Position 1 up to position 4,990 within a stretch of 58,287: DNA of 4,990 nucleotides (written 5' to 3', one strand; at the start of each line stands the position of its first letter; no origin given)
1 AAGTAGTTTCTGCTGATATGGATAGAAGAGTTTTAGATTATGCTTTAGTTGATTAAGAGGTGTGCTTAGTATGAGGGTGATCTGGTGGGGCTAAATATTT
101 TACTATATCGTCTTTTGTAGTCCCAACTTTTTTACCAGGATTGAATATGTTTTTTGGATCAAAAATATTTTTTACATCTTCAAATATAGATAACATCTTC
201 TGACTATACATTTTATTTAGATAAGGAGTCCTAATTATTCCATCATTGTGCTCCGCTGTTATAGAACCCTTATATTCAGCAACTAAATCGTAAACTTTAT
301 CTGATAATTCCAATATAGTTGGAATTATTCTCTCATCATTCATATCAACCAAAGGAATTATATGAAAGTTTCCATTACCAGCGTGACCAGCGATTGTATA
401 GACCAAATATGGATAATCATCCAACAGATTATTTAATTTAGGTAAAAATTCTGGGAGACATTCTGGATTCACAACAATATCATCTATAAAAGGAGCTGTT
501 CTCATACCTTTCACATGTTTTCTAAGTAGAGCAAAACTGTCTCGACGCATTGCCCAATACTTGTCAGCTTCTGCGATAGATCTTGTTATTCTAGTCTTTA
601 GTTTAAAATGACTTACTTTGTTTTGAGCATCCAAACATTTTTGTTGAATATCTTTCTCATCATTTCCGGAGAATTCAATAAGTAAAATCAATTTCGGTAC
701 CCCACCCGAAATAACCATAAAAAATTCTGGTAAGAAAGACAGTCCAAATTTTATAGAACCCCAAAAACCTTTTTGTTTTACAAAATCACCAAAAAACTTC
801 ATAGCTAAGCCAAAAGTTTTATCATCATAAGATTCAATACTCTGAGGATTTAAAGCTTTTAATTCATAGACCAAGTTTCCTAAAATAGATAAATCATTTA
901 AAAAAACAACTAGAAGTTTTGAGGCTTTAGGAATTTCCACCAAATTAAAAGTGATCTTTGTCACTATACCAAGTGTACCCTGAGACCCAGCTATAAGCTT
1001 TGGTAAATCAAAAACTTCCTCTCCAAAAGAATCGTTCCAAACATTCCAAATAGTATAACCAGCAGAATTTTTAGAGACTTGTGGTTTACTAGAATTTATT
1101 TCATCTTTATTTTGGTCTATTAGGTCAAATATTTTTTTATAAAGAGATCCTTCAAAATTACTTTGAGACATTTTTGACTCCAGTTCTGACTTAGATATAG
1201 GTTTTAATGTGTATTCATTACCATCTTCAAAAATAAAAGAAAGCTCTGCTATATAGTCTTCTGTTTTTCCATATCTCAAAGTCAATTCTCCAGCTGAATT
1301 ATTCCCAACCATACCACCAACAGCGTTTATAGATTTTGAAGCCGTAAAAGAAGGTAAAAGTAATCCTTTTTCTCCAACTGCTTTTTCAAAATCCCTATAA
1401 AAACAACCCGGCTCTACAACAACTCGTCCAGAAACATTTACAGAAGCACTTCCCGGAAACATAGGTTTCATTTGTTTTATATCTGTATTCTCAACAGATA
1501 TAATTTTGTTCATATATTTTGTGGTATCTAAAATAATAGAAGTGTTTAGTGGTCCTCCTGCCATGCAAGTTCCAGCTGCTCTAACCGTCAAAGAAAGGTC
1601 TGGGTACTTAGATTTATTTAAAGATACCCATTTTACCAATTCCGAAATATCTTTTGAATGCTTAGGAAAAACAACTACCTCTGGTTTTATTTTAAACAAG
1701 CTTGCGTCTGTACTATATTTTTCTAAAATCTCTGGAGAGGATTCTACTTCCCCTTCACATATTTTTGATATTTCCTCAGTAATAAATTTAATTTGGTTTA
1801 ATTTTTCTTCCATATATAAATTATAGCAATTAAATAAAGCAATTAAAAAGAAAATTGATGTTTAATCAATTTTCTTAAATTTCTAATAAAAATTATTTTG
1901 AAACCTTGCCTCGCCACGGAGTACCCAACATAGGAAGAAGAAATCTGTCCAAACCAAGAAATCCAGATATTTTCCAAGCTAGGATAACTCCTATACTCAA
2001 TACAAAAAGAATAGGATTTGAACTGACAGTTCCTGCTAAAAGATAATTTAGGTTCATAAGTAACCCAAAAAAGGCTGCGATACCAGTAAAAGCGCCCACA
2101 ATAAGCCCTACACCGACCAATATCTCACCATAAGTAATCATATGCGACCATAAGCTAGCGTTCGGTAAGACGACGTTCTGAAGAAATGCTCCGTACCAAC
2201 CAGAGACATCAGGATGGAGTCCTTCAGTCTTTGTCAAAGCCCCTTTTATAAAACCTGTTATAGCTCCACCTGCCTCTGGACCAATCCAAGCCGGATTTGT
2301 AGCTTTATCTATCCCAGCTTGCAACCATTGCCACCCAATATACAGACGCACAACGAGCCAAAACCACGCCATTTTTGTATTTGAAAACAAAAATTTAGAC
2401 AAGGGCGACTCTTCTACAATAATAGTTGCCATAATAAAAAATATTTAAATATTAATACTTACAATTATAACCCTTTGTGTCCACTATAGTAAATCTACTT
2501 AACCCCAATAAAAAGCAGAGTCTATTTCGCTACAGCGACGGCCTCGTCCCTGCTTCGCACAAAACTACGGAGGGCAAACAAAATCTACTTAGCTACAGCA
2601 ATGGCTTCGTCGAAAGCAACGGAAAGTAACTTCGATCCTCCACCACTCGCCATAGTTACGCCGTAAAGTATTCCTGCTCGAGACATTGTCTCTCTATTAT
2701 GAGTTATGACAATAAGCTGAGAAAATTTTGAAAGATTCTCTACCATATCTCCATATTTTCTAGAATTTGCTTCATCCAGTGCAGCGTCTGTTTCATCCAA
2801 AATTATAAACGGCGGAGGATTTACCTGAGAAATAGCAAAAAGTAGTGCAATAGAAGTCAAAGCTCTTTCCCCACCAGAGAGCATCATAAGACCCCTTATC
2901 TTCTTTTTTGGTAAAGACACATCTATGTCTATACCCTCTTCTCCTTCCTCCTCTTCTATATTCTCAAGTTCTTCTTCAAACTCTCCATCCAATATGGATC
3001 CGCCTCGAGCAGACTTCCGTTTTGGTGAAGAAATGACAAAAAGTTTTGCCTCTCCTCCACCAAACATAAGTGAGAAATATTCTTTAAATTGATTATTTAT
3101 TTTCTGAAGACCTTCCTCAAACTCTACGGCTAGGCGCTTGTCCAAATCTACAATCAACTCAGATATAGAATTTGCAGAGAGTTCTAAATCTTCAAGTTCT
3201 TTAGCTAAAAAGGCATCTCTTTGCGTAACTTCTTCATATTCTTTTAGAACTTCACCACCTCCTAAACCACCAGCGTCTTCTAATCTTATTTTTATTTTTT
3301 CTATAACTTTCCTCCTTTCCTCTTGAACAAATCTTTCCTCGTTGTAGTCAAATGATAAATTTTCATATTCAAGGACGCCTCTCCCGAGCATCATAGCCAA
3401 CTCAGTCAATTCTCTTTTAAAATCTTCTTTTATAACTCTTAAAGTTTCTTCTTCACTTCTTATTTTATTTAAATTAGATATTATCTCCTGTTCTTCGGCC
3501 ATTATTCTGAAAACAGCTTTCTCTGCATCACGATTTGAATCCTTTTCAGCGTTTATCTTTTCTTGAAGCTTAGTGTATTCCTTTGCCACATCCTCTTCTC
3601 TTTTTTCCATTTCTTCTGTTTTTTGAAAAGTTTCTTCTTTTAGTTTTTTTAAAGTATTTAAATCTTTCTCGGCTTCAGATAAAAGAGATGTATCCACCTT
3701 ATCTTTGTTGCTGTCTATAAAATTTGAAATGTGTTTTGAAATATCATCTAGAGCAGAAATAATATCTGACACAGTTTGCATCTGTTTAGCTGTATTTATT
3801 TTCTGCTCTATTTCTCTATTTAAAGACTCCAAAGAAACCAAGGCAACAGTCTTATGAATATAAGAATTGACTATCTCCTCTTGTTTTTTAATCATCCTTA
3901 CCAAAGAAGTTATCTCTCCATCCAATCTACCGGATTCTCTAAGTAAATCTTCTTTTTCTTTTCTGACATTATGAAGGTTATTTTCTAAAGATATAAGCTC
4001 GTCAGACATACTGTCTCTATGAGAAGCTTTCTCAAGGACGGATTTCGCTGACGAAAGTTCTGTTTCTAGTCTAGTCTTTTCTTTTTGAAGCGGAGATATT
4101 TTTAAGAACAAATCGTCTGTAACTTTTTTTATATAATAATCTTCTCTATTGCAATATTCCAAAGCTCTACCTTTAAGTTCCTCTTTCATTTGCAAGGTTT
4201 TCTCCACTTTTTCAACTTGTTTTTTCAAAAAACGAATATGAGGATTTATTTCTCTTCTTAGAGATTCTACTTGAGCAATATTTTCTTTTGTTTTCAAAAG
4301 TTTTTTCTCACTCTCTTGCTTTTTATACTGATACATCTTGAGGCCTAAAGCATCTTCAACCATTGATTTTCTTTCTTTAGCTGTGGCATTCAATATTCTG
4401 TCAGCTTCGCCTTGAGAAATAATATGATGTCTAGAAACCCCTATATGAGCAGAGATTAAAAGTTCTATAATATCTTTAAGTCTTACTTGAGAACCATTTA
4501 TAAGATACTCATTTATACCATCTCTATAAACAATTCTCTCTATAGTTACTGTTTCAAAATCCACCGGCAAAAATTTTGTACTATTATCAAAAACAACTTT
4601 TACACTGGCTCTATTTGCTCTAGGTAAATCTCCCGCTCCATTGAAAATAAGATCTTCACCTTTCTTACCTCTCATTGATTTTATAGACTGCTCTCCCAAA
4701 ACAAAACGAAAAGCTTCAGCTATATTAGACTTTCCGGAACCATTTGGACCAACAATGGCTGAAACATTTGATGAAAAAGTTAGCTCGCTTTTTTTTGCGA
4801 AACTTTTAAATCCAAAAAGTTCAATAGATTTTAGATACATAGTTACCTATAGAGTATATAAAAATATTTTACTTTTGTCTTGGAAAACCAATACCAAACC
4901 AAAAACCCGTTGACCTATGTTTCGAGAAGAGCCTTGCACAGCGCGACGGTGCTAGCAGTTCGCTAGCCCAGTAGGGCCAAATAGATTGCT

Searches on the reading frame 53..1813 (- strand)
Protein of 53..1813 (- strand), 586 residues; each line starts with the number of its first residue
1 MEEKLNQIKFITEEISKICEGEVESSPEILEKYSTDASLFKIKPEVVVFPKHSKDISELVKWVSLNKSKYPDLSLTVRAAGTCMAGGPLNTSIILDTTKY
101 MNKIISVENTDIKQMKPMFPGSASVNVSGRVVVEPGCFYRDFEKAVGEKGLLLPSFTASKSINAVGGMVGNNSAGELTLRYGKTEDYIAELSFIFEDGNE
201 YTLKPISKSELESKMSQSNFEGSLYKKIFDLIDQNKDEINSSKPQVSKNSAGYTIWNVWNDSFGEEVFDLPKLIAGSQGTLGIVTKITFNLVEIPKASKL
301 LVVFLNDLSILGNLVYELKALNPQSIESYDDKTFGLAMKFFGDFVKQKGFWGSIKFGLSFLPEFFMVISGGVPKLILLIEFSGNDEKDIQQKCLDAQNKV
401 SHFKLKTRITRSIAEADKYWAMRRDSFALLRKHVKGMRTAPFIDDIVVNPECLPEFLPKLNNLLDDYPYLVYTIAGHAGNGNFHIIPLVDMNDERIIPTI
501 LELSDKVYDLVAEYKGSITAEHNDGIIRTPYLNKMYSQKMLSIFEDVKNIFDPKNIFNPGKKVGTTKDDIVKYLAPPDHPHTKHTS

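Call 46: search_protein_families(library=pfam, proteins=[window:53-1813:-], max_evalue=0.01)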
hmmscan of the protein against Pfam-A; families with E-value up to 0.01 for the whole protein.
window:53-1813:- (586 aa): 2 families
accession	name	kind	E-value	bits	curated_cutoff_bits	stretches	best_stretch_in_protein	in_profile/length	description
PF02913.24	FAD-oxidase_C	-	4.4e-45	154.8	21.2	1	295-561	2-247/248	FAD linked oxidases, C-terminal domain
PF01565.28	FAD_binding_4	-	8e-21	74.6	26.4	1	44-202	1-137/139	FAD binding domain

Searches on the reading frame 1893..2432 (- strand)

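Call 46: search_protein_families(library=pfam, proteins=[window:1893-2432:-], max_evalue=0.01)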
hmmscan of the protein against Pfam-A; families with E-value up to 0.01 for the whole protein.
window:1893-2432:- (179 aa): 2 families
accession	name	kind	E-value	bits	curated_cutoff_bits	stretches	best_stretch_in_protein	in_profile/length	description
PF04173.18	DoxD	-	3.1e-09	37.4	22.7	1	24-167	1-146/167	TQO small subunit DoxD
PF07681.17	DoxX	-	1.4e-07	32.5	23.6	1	25-128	2-77/85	DoxX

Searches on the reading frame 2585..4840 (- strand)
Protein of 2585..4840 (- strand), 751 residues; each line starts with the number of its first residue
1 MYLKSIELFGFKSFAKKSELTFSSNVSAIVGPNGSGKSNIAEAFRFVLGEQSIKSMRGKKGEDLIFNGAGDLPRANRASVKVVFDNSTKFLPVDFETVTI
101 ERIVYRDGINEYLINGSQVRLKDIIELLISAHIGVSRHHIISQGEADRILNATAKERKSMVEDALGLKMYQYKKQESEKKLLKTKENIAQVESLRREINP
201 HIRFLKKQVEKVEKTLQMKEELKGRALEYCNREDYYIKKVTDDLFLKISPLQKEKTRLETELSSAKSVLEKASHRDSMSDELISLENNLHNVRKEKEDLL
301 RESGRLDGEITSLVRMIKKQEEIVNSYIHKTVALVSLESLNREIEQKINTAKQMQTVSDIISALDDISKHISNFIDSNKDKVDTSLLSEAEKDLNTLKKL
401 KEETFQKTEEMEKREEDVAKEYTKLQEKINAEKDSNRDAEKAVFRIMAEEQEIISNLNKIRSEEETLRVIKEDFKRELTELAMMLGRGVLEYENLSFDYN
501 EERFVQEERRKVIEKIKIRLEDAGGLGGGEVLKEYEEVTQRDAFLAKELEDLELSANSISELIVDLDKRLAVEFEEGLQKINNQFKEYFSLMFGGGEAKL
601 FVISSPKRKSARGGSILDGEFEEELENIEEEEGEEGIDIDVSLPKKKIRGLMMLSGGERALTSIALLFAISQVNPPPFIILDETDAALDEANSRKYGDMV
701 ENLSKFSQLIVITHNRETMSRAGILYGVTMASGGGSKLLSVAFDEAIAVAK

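Call 46: search_protein_families(library=pfam, proteins=[window:2585-4840:-], max_evalue=0.01)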
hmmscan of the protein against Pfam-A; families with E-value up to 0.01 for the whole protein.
window:2585-4840:- (751 aa): 6 families
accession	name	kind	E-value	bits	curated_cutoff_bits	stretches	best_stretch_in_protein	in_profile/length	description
PF02463.25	SMC_N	-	1.1e-63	215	40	1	2-734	1-217/220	RecF/RecN/SMC N terminal domain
PF13476.12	AAA_23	-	7.7e-11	43.4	27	1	5-223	1-184/201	AAA domain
PF13304.12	AAA_21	-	4.3e-09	37.3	27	1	27-52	2-34/304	AAA domain, putative AbiEii toxin, Type IV TA system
PF13175.12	AAA_15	-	1e-05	25.8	32.1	1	1-446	1-267/374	AAA ATPase domain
PF13555.12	AAA_29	-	0.00011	22.4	27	1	3-48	1-46/61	P-loop containing region of AAA domain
PF00005.33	ABC_tran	-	0.00073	20.6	25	0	25-148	12-116/137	ABC transporter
